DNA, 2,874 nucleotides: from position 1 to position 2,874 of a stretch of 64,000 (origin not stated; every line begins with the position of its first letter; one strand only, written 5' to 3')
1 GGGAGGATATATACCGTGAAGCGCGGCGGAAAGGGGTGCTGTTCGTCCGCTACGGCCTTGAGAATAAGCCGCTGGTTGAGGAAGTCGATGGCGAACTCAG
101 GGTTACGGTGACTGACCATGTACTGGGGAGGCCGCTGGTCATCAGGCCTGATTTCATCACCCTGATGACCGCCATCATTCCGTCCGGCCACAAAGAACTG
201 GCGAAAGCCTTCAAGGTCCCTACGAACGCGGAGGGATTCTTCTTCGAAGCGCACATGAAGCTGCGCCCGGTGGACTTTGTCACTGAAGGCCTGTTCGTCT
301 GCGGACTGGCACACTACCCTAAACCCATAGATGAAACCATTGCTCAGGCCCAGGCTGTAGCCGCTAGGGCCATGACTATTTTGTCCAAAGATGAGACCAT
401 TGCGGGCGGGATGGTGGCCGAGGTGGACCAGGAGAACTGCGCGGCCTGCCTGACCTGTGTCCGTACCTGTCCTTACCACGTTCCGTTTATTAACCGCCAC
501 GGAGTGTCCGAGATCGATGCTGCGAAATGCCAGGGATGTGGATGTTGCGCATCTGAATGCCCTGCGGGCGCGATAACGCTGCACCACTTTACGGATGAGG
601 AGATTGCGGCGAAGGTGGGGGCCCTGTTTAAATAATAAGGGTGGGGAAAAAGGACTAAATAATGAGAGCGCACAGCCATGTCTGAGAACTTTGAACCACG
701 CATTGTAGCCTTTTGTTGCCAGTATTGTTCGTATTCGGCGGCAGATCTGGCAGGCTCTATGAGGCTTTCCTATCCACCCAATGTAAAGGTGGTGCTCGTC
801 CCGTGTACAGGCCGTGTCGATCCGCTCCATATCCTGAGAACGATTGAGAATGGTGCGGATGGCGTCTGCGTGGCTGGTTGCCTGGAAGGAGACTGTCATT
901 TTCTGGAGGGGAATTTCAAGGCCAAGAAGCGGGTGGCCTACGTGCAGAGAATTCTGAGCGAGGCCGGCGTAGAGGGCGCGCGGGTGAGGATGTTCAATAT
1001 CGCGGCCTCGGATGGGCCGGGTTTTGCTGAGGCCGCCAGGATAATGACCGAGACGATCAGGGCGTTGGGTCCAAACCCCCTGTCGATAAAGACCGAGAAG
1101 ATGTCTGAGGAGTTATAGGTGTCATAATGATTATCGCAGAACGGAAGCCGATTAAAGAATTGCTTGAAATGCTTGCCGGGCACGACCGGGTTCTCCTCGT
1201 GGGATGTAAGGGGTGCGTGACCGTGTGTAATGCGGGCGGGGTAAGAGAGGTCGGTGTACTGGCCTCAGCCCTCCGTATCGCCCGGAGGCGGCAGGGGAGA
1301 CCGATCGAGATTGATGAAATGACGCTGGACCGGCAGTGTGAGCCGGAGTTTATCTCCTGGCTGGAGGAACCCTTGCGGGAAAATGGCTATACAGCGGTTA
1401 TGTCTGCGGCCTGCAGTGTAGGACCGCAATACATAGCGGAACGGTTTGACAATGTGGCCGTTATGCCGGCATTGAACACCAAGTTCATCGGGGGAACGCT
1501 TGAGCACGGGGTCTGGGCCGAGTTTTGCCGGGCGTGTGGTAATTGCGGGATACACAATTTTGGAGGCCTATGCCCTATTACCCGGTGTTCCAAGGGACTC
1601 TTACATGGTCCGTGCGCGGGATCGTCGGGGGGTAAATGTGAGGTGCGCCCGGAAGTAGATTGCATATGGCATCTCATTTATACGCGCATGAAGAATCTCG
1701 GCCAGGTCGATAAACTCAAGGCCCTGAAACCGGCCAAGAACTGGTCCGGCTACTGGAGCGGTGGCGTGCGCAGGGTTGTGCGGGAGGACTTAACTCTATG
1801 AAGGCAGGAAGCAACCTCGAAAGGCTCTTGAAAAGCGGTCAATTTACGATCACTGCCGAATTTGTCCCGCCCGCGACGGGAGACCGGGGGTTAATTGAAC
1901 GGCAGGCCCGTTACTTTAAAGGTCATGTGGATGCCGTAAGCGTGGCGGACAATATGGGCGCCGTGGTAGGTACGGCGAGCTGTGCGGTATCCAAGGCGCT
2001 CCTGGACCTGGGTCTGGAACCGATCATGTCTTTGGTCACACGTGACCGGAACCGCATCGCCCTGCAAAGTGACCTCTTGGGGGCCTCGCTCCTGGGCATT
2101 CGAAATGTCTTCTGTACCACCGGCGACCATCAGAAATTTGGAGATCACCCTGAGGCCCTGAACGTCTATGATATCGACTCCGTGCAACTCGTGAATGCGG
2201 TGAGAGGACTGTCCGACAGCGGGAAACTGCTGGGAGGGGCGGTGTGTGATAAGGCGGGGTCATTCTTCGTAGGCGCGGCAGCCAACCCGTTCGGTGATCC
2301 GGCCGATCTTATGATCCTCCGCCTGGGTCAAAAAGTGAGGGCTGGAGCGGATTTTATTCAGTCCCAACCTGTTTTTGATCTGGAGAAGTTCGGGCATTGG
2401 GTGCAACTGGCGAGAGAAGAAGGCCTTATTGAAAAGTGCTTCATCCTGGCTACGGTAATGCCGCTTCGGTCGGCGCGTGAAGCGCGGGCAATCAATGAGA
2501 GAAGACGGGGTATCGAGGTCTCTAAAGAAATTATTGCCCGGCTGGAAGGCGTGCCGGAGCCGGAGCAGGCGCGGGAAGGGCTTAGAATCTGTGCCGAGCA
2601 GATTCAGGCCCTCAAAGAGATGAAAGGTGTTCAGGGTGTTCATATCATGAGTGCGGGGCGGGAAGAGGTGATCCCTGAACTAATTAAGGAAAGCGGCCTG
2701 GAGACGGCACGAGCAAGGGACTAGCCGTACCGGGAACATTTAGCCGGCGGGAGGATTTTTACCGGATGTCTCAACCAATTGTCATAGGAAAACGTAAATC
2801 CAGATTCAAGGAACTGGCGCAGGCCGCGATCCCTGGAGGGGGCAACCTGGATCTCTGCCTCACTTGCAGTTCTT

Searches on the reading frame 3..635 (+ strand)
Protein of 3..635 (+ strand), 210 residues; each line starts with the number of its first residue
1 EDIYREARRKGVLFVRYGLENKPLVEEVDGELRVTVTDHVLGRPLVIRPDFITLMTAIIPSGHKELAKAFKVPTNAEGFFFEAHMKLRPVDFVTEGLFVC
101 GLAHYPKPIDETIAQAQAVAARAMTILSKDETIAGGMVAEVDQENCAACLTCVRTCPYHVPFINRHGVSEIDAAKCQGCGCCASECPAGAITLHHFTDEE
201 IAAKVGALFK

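Call 4: search_protein_families(library=pfam, proteins=[window:36-635:+], max_evalue=0.001)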
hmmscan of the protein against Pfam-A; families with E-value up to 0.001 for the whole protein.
window:36-635:+ (199 aa): 11 families
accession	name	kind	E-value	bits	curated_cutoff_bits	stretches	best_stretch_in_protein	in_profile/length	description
PF12837.12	Fer4_6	-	1.8e-10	40.7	25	2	127-149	1-23/24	4Fe-4S binding domain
PF00037.32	Fer4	-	3.4e-10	39.7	21.1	1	159-181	2-24/24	4Fe-4S binding domain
PF12838.12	Fer4_7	-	2.1e-09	38.1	27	2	159-179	32-52/52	4Fe-4S dicluster domain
PF12797.12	Fer4_2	-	2.7e-07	30.5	24.5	0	159-177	4-22/22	4Fe-4S binding domain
PF13237.11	Fer4_10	-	1.6e-06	28.4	25.5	1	130-176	4-53/53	4Fe-4S dicluster domain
PF14697.11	Fer4_21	-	4.4e-06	27.2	35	1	128-182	1-59/59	4Fe-4S dicluster domain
PF13183.11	Fer4_8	-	1.1e-05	26.3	27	0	162-182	2-22/68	4Fe-4S dicluster domain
PF13484.11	Fer4_16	-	3.6e-05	24.9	30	0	164-183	1-20/66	4Fe-4S double cluster binding domain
PF13534.11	Fer4_17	-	3.9e-05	24.6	22.2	0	164-180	1-17/61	4Fe-4S dicluster domain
PF13187.11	Fer4_9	-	9.7e-05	22.8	27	0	134-180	1-52/52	4Fe-4S dicluster domain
PF25160.1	LdpA_Fe-S-bd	-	0.00094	19.4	27.6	0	141-183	9-46/49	LdpA Fe-S cluster-binding domain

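Call 33: search_protein_families(library=ncbifam, proteins=[window:3-635:+], max_evalue=0.001)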
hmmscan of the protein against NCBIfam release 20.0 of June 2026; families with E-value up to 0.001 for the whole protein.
window:3-635:+ (210 aa): 45 families (the best 25 are shown)
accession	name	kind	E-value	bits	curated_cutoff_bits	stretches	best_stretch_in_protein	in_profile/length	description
NF040770.1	hetero_SS_HdrA2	exception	3.2e-46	157.8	1100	1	1-208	435-640/777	CoB-CoM heterodisulfide reductase HdrA2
NF041778.1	hetero_SS_HdrA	equivalog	2.7e-40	138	1400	1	1-208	445-650/771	ferredoxin:CoB-CoM heterodisulfide reductase subunit HdrA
NF041891.1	hdrA_Methbact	equivalog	2.5e-35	121.9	1300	1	2-208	433-635/762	ferredoxin:CoB-CoM heterodisulfide reductase subunit HdrA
NF007202.0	PRK09623.1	equivalog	1e-11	45.1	166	1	137-194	44-101/105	3-methyl-2-oxobutanoate dehydrogenase subunit delta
TIGR02700.1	flavo_MJ0208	hypoth_equivalog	2.6e-11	43.2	251.35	1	124-192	128-195/234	dihydromethanopterin reductase (acceptor)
TIGR02179.1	PorD_KorD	subfamily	6.9e-10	38.9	60.05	1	141-193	22-74/78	2-oxoacid:acceptor oxidoreductase, delta subunit, pyruvate/2-ketoisovalerate family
NF040684.1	PorD_Arch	equivalog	2e-09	37.4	120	1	140-193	28-81/85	pyruvate synthase subunit PorD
NF007203.0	PRK09624.1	equivalog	8.4e-09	35.6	171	1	137-193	44-100/105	pyuvate ferredoxin oxidoreductase subunit delta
NF040864.1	HgcB_ferredoxin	equivalog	1.2e-08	34.6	99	1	140-194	10-64/93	mercury methylation ferredoxin HgcB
NF007382.0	PRK09898.1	equivalog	1.5e-08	34.4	213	1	138-196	148-203/208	ferredoxin-like protein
NF045763.1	PhenlGlyoxDHPadF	equivalog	9.1e-08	32.2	150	1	137-191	24-77/78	NADH-dependent phenylglyoxylate dehydrogenase subunit delta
TIGR01944.1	rnfB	subfamily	3.8e-07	29.9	68.7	1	118-201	87-170/190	RnfABCDGE type electron transport complex subunit B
TIGR04270.1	Rama_corrin_act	subfamily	7.8e-07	27.8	500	1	136-196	470-532/534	methylamine methyltransferase corrinoid protein reductive activase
NF045790.1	OxalOxreddelta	equivalog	1.1e-06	28.1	230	1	141-192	257-307/316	oxalate oxidoreductase subunit delta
TIGR03336.1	IOR_alpha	equivalog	1.5e-06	26.9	650.9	1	117-191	523-595/595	indolepyruvate ferredoxin oxidoreductase subunit alpha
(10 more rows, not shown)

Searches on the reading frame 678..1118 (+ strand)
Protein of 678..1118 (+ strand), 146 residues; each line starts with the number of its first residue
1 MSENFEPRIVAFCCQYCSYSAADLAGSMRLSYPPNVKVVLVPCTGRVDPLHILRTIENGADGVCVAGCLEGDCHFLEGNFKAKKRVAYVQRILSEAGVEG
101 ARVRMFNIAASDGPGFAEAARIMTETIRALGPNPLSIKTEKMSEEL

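Call 4: search_protein_families(library=pfam, proteins=[window:678-1118:+], max_evalue=0.001)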
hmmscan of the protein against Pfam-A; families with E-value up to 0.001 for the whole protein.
window:678-1118:+ (146 aa): 1 family
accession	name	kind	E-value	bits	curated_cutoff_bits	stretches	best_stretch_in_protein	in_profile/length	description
PF02662.21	FlpD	-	5e-48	162.6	22.3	1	9-131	1-123/123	Methyl-viologen-reducing hydrogenase, delta subunit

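Call 33: search_protein_families(library=ncbifam, proteins=[window:678-1118:+], max_evalue=0.001)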
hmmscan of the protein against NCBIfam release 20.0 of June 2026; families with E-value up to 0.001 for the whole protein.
window:678-1118:+ (146 aa): 3 families
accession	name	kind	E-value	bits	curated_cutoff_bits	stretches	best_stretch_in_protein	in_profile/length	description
NF045873.1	F420_non_VhuD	exception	1.8e-43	147.8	215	1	6-136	1-131/132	F420-non-reducing hydrogenase iron-sulfur subunit VhuD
NF040770.1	hetero_SS_HdrA2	exception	1.3e-40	139.3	1100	1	4-133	645-774/777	CoB-CoM heterodisulfide reductase HdrA2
NF041891.1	hdrA_Methbact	equivalog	4.7e-12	45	1300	1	6-128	643-759/762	ferredoxin:CoB-CoM heterodisulfide reductase subunit HdrA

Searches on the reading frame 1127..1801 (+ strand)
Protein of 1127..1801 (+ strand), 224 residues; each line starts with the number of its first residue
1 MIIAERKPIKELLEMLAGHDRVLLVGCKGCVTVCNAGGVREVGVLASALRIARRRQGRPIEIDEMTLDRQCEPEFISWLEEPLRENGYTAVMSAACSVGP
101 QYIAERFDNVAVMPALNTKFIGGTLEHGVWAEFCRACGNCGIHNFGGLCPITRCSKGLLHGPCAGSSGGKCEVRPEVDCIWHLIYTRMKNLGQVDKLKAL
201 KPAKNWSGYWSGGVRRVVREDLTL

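Call 4: search_protein_families(library=pfam, proteins=[window:1127-1801:+], max_evalue=0.001)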
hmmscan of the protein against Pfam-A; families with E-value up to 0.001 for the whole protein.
window:1127-1801:+ (224 aa): 1 family
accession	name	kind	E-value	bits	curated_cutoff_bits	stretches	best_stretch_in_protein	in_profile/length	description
PF12225.13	DUF5981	-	6.9e-34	115.8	23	1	114-207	2-95/95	Methylene-tetrahydrofolate reductase C terminal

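Call 33: search_protein_families(library=ncbifam, proteins=[window:1127-1801:+], max_evalue=0.001)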
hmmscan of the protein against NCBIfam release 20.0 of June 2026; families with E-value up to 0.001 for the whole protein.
window:1127-1801:+ (224 aa): 0 families

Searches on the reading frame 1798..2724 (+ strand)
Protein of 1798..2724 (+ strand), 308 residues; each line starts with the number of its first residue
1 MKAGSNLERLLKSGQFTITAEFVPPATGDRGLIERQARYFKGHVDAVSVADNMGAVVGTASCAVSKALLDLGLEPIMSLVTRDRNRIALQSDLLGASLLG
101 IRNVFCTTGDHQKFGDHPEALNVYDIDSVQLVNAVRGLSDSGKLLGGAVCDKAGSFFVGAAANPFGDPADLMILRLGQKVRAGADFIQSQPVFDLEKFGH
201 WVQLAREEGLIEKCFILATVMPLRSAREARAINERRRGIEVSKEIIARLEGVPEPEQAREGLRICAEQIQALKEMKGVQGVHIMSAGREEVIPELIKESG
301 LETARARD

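Call 4: search_protein_families(library=pfam, proteins=[window:1798-2724:+], max_evalue=0.001)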
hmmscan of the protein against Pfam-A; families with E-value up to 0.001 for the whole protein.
window:1798-2724:+ (308 aa): 1 family
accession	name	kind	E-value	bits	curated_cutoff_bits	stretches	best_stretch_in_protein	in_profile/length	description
PF02219.23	MTHFR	-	8.7e-36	124.2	24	1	7-300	2-287/287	Methylenetetrahydrofolate reductase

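Call 33: search_protein_families(library=ncbifam, proteins=[window:1798-2724:+], max_evalue=0.001)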
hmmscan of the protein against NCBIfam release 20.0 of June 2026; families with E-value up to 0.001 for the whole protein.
window:1798-2724:+ (308 aa): 3 families
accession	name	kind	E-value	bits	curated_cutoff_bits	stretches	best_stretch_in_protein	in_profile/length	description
NF006396.0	PRK08645.1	equivalog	5.1e-57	193.3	453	1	3-299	310-602/611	bifunctional homocysteine S-methyltransferase/methylenetetrahydrofolate reductase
TIGR00676.1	fadh2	equivalog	2.9e-16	59.6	293.7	1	19-296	2-271/275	methylenetetrahydrofolate reductase [NAD(P)H]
TIGR00677.1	fadh2_euk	equivalog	4.9e-15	55.6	310.05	1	18-301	2-277/281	methylenetetrahydrofolate reductase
